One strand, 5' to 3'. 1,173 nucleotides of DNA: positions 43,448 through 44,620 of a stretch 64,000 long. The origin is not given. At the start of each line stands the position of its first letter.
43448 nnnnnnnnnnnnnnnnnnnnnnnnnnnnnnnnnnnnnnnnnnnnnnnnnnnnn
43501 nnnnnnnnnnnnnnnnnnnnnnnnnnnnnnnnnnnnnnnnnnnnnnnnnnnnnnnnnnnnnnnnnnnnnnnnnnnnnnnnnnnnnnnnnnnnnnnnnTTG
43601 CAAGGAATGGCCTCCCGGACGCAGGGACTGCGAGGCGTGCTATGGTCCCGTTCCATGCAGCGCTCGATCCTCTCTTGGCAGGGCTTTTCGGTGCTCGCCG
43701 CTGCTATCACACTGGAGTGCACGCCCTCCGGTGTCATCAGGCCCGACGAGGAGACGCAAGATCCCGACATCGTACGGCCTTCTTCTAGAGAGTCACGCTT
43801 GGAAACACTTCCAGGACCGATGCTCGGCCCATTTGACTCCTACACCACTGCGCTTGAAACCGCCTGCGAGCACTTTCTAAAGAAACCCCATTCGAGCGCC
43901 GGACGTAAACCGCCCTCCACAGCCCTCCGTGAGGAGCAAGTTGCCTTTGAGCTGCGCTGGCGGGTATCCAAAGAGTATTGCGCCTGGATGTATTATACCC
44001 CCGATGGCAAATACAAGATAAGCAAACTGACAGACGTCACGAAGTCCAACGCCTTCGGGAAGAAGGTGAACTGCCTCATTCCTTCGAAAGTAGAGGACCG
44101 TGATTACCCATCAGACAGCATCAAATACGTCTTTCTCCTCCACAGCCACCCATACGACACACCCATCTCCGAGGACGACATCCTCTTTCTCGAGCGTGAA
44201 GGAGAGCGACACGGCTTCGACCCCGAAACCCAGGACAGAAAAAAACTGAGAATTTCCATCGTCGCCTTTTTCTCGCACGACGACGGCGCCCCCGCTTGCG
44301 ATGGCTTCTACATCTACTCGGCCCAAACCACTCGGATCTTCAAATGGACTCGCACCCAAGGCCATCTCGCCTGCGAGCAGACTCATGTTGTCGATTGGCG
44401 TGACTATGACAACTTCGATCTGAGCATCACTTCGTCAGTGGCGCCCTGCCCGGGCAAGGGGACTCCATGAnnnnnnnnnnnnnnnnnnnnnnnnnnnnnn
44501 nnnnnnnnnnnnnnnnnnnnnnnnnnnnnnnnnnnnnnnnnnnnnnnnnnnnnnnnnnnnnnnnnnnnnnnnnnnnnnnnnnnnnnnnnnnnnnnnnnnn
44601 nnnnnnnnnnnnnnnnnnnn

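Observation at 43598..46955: Low-GC island encoding a secreted JAB-like protein, two lipoproteins (one with a PD-(D/E)xK nuclease-like C-terminus) and an immunity-like gene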

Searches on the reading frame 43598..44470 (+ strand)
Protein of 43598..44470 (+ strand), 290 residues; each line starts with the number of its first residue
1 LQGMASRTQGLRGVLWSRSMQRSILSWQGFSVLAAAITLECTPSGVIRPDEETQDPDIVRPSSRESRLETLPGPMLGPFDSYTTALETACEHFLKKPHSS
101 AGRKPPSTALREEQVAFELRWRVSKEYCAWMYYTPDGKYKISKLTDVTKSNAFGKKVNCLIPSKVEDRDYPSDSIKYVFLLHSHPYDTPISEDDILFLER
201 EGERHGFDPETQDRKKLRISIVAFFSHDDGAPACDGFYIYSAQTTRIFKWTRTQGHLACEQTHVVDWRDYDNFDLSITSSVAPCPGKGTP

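Call 3: search_protein_families(library=pfam, proteins=[window:43598-44470:+], max_evalue=1)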
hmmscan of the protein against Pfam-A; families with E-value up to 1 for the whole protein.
window:43598-44470:+ (290 aa): 1 family
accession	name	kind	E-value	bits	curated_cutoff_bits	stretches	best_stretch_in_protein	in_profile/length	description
PF21452.2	Cmr1_like_C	-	0.12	12.9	27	1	244-281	72-109/116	Cmr1-like, C-terminal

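Call 4: search_protein_families(library=ncbifam, proteins=[window:43598-44470:+], max_evalue=1)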
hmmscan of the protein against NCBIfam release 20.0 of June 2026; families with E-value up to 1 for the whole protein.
window:43598-44470:+ (290 aa): 1 family
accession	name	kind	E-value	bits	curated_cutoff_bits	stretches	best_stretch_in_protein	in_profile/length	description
TIGR00331.1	hrcA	equivalog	0.15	11.6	197.2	1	91-111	50-70/338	heat-inducible transcriptional repressor HrcA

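Call 8: search_protein_families(library=padloc, proteins=[window:43598-44470:+], max_evalue=1)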
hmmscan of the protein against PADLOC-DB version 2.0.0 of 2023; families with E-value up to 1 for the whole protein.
window:43598-44470:+ (290 aa): 0 families

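Call 22: find_homologous_proteins(query=window:43598-44470:+, max_evalue=0.001)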
Query window:43598-44470:+ (290 aa): 77 proteins with E <= 0.001 among 510 candidates.
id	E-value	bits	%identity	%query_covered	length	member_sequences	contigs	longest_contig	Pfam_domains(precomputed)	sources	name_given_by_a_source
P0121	4.1e-186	636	100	93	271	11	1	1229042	-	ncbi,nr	ncbi:hypothetical protein [Hyalangium minutum]|nr:hypothetical protein [Hyalangium minutum]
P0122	6.0e-104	366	61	91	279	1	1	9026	-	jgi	jgi:hypothetical protein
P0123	3.2e-97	344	58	91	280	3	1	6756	-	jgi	jgi:hypothetical protein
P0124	7.4e-88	313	58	80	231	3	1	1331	-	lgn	-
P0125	5.3e-83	297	52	90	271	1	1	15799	-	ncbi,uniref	ncbi:MAG: hypothetical protein ACJ8AT_15050 [Hyalangium sp.]|uniref:hypothetical protein n=1 Tax=Hya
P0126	1.8e-81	292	52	91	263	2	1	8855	-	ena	-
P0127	1.1e-79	286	50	93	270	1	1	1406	-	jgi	jgi:hypothetical protein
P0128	3.9e-79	284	53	81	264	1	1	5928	-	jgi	jgi:hypothetical protein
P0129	2.1e-78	282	51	89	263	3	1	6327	-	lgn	-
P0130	1.2e-77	280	50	91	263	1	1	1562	-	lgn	-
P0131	4.1e-77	278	49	92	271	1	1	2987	-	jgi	jgi:hypothetical protein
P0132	6.8e-77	277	49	93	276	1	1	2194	-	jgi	jgi:hypothetical protein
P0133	9.2e-77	277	48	96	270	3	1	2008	-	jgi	jgi:hypothetical protein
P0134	1.2e-76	276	49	93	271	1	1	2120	-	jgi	jgi:hypothetical protein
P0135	1.3e-76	276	52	81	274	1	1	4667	-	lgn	-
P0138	7.4e-71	257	54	77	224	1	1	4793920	-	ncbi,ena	-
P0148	3.6e-67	245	47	82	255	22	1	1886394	-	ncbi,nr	ncbi:hypothetical protein HUA76_06625 [Myxococcus sp. CA056]|nr:hypothetical protein [Myxococcus sp.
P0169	6.3e-57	211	44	91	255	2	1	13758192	-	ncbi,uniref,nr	ncbi:hypothetical protein [Archangium lansingense]|uniref:Lipoprotein n=1 Tax=Archangium lansingense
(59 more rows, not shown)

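Call 34: find_encoding_contigs(protein=P0122, flank=6000, max_places=3)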
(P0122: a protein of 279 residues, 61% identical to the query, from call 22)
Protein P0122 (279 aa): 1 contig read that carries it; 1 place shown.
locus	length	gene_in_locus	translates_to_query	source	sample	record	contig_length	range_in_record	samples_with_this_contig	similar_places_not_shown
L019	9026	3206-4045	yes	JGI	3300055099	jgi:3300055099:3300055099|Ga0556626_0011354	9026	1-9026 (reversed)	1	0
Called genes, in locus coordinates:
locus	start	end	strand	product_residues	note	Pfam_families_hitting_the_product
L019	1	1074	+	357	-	?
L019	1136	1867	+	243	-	PF01464:SLT (weak)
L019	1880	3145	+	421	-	PF00012:HSP70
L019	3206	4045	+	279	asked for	-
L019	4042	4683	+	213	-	-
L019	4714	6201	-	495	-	-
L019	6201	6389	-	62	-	-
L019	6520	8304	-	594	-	-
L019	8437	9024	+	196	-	?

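Call 35: find_encoding_contigs(protein=P0148, flank=6000, max_places=3)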
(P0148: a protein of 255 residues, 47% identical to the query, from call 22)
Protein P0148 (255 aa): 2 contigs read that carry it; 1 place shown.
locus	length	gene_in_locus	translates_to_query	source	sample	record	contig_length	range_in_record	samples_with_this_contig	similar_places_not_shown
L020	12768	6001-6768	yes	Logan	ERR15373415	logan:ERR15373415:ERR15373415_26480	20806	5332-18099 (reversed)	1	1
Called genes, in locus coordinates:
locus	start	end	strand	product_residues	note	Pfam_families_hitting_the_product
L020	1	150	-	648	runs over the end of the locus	PF00884:Sulfatase, PF01663:Phosphodiest (faint), PF02995:DUF229 (weak), PF16347:SGSH_C (faint)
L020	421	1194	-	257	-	PF13628:DUF4142, PF03713:DUF305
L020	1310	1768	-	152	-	PF13622:4HBT_3, PF03061:4HBT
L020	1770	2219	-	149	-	PF13622:4HBT_3 (weak), PF03061:4HBT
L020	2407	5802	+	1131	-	PF00930:DPPIV_N (faint), PF26549:Tricorn_N, PF26550:Tricorn_2nd, PF07676:PD40, PF26550:Tricorn_2nd (weak), PF26549:Tricorn_N, PF01979:Amidohydro_1, PF07969:Amidohydro_3 (weak)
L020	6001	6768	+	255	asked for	-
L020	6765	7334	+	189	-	-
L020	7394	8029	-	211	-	-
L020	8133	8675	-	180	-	PF07681:DoxX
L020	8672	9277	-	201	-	PF00440:TetR_N, PF16925:TetR_C_13, PF21993:TetR_C_13_2 (weak), PF13977:TetR_C_6 (weak)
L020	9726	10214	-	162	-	-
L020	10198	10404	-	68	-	-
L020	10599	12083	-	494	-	PF07607:DUF1570, PF23914:TPR_CcmH_CycH (weak)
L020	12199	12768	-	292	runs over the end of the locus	PF00106:adh_short, PF08659:KR, PF13561:adh_short_C2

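Call 46: predict_structure(alignment_id=A4)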
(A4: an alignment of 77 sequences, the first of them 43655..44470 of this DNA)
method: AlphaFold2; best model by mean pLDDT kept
length: 271 residues; sequences in the alignment: 77
mean_pLDDT: 89.2   pTM: 0.83
mean pLDDT of the five models: 89.2, 89.1, 88.9, 88.9, 88.5
residues with pLDDT >= 90: 206; 70-90: 24; 50-70: 38; < 50: 3
segments of 3 or more residues with pLDDT < 50: none
pLDDT, mean of each block of 10 residues (from residue 1): 52 56 58 81 90 97 96 97 97 97 95 98 95 74 97 96 97 96 96 91 98 98 95 94 97 96 79 48
secondary structure, 60 per line:
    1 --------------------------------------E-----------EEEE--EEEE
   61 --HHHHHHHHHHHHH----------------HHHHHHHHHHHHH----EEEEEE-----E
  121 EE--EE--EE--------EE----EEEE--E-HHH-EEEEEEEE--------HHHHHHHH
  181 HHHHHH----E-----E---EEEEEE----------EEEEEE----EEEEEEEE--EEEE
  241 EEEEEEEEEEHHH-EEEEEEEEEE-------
elements in order: E51-54 E57-60 H63-75 H92-104 E109-114 E120-122 E145-148 E157-164 H173-186 E201-206 E217-222 E227-234 E237-250 E255-264

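Call 49: fold_search(model_id=the predicted structure, library=pdb)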
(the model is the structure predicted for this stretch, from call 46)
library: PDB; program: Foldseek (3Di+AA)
matches with E <= 10: 359; with E <= 0.001: 0
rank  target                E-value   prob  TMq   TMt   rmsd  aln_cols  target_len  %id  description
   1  8bcg_J                1.1e-02  0.57  0.27  0.27  20.9       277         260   10  Human Brr2 Helicase Region in complex with C-tail deleted Jab1 and compound 86 (released 2023-03-08)
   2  6s8q_J                1.3e-02  0.57  0.25  0.26  18.1       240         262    9  Human Brr2 Helicase Region in complex with C-tail deleted Jab1 (released 2020-01-22)
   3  8bc8_J                2.0e-02  0.47  0.27  0.27  20.8       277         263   10  Human Brr2 Helicase Region in complex with C-tail deleted Jab1 and compound 18 (released 2023-03-08)
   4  5m59_H                3.7e-02  0.44  0.24  0.24  15.2       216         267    8  Crystal structure of Chaetomium thermophilum Brr2 helicase core in complex with Prp8 Jab1 domain (released 2016-12-21)
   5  9qo0_E                7.2e-02  0.23  0.20  0.19  16.2       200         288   12  Pre-activated 9-subunit COP9 signalosome and neddylated SCF (Skp1-Skp2-Cks1) complex structure (released 2026-02-18)
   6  7a5p_A                7.6e-02  0.44  0.26  0.15  13.8       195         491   11  Human C Complex Spliceosome - Medium-resolution PERIPHERY (released 2020-10-14)
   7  8h6j_5B               8.1e-02  0.21  0.25  0.04  18.4       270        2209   10  Cryo-EM structure of human exon-defined spliceosome in the mature pre-B state. (released 2024-05-01)
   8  5m59_F                1.4e-01  0.16  0.21  0.22  15.3       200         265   10  Crystal structure of Chaetomium thermophilum Brr2 helicase core in complex with Prp8 Jab1 domain (released 2016-12-21)
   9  5m59_B                1.6e-01  0.25  0.24  0.24  13.4       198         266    8  Crystal structure of Chaetomium thermophilum Brr2 helicase core in complex with Prp8 Jab1 domain (released 2016-12-21)
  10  8q7n_A                2.5e-01  0.23  0.27  0.04  13.9       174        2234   10  cryo-EM structure of the human spliceosomal B complex protomer (tri-snRNP core region) (released 2024-01-24)
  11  5cw5_B                2.7e-01  0.11  0.18  0.20  10.9       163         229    7  Structure of CfBRCC36-CfKIAA0157 complex (QSQ mutant) (released 2015-09-16)
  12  9hnw_A                2.8e-01  0.03  0.11  0.09  21.5       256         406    8  USP1-UAF1 bound to Lys63-linked diubiquitin (released 2025-02-12)
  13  6oq5_A                3.2e-01  0.08  0.18  0.03  17.2       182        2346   13  Structure of the full-length Clostridium difficile toxin B in complex with 3 VHHs (released 2019-07-10)
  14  9d48_A                3.6e-01  0.08  0.10  0.02  15.2       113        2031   12  Atomic model of Ketoacyl Reductase domain and 4 helical bundle of Candida albicans Fatty Acid Synthase (FAS) in comple (released 2025-08-20)
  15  4cr2_V                3.8e-01  0.16  0.22  0.24   9.5       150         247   13  Deep classification of a large cryo-EM dataset defines the conformational landscape of the 26S proteasome (released 2014-04-02)
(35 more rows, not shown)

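Call 85: search_protein_representatives(alignment_id=A4)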
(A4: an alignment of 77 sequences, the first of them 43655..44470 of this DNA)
Query: 77 sequences, 254 profile positions. Proteins with E-value up to 0.001 (for the whole library): 98; up to 1e-10: 71; up to 1e-30: 40. The best 98 are listed.
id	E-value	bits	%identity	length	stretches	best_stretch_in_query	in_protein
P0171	2.9e-110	383.9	-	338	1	9-253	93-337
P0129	1.4e-103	362.1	-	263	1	13-253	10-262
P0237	2.3e-98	345.0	-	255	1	13-250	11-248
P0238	5.6e-82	291.3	-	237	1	14-242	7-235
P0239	9.5e-80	284.0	-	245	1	12-242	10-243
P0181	4.9e-79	281.6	-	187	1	68-253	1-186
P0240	3.4e-74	265.8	-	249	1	10-241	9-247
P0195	1.1e-67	244.4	-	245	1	8-235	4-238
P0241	2.5e-67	243.2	-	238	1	12-242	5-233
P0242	2.0e-63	230.4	-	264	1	11-191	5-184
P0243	2.7e-63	230.1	-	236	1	11-155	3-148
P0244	3.3e-61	223.2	-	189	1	58-238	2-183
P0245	2.4e-60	220.4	-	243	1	12-238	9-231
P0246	2.6e-59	217.0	-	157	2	48-160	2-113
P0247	2.3e-54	200.8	-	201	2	55-181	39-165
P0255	4.1e-44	167.2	-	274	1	12-243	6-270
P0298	1.3e-13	67.3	-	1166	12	48-90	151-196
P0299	7.6e-13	64.8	-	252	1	13-208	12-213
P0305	3.7e-10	55.9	-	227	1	13-235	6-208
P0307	4.6e-10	55.6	-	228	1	7-162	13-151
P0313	1.4e-08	50.8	-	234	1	13-161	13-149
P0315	2.7e-08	49.8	-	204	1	11-162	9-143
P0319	4.6e-08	49.1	-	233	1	9-163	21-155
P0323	5.0e-06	42.4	-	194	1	12-164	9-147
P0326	2.1e-04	37.1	-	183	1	15-161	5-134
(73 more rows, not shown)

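Call 86: search_protein_families(library=pfam, proteins=[P0298, P0299, P0305, P0307, P0313, P0315, P0319, P0323, P0326, P0255], max_evalue=0.1)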
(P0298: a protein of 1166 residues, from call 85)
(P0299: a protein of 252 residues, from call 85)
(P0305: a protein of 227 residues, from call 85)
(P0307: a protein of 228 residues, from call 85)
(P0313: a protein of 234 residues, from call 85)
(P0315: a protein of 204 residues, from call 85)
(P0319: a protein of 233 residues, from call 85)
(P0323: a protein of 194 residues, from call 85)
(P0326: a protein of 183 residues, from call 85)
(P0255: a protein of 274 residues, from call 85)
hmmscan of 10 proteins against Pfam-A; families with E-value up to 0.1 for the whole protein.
P0298 (1166 aa): 2 families
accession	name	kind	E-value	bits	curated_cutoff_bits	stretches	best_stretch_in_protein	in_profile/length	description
PF14952.11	zf-tcix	-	2.8e-13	49.6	31.2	0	119-134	8-23/42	Putative treble-clef, zinc-finger, Zn-binding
PF21789.3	TNP-like_RNaseH_C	-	5.6e-11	42.7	24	0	129-137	22-30/35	TNP-like, RNase H C-terminal domain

P0299 (252 aa): 0 families

P0305 (227 aa): 2 families
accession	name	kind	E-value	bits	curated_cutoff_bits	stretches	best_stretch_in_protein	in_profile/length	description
PF14464.11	Prok-JAB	-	0.045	14.1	25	0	115-136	64-85/114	Prokaryotic homologs of the JAB domain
PF13980.11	UPF0370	-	0.08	13.5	28.1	0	174-200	28-54/61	Uncharacterised protein family (UPF0370)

P0307 (228 aa): 0 families

P0313 (234 aa): 0 families

P0315 (204 aa): 1 family
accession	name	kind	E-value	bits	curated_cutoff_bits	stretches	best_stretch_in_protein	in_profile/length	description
PF14464.11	Prok-JAB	-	0.0071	16.7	25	1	123-148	67-93/114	Prokaryotic homologs of the JAB domain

P0319 (233 aa): 0 families

P0323 (194 aa): 2 families
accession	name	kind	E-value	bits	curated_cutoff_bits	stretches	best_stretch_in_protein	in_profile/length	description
PF14220.11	DUF4329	-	0.00065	20.1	28.6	1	71-138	17-70/116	Domain of unknown function (DUF4329)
PF14464.11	Prok-JAB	-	0.00071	19.9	25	1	69-150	13-93/114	Prokaryotic homologs of the JAB domain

P0326 (183 aa): 0 families

P0255 (274 aa): 1 family
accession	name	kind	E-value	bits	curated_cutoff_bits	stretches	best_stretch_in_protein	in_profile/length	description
PF14464.11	Prok-JAB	-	0.0047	17.2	25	1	101-182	17-90/114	Prokaryotic homologs of the JAB domain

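Call 94: find_encoding_contigs(protein=P0169, flank=5000, max_places=2)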
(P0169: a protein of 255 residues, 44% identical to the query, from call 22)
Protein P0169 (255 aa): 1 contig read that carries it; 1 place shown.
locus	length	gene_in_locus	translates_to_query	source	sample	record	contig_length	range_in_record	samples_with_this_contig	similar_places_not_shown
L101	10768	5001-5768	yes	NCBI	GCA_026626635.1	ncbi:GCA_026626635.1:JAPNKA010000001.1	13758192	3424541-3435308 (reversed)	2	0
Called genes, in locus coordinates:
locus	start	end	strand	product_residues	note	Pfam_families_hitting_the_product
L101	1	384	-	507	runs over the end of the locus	PF13620:CarboxypepD_reg (weak), PF08308:PEGA (faint), PF13620:CarboxypepD_reg, PF13715:CarbopepD_reg_2 (weak)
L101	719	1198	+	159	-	PF03259:Robl_LC7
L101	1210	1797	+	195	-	PF00025:Arf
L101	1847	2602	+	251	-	-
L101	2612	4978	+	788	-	PF13424:TPR_12 (faint), PF00515:TPR_1 (faint), PF07719:TPR_2 (faint), PF12895:ANAPC3 (faint), PF13174:TPR_6 (faint), PF13176:TPR_7 (faint), PF13181:TPR_8 (faint), PF09976:TPR_21 (weak), +3 more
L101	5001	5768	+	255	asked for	-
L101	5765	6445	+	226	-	-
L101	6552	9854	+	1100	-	PF13176:TPR_7 (faint), PF13428:TPR_14 (faint), PF13525:YfiO (faint), PF00515:TPR_1 (faint), PF07719:TPR_2 (faint), PF13174:TPR_6 (weak), PF13424:TPR_12 (weak), PF13432:TPR_16 (weak), +2 more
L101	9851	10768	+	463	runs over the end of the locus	-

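Call 95: find_encoding_contigs(protein=P0138, flank=5000, max_places=2)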
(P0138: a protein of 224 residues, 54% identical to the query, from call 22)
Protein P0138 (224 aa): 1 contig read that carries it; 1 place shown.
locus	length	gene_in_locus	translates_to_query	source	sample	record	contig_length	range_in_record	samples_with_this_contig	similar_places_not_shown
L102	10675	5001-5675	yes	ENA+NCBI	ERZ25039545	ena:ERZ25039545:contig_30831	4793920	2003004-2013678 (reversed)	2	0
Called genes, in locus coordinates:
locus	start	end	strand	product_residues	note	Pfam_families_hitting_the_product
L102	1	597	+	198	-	PF22741:PTP-NADK, PF22784:PTP-SAK (weak), PF00782:DSPc (weak), PF22785:Tc-R-P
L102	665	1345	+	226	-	PF04116:FA_hydroxylase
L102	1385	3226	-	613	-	PF13688:Reprolysin_5, PF13428:TPR_14 (faint)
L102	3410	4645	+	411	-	PF07714:PK_Tyr_Ser-Thr, PF00069:Pkinase, PF01636:APH (faint)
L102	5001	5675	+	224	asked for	-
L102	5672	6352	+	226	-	-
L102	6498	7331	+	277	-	-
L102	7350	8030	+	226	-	-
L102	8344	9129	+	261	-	PF09423:PhoD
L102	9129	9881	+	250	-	-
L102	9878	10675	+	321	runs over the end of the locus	PF04542:Sigma70_r2, PF08281:Sigma70_r4_2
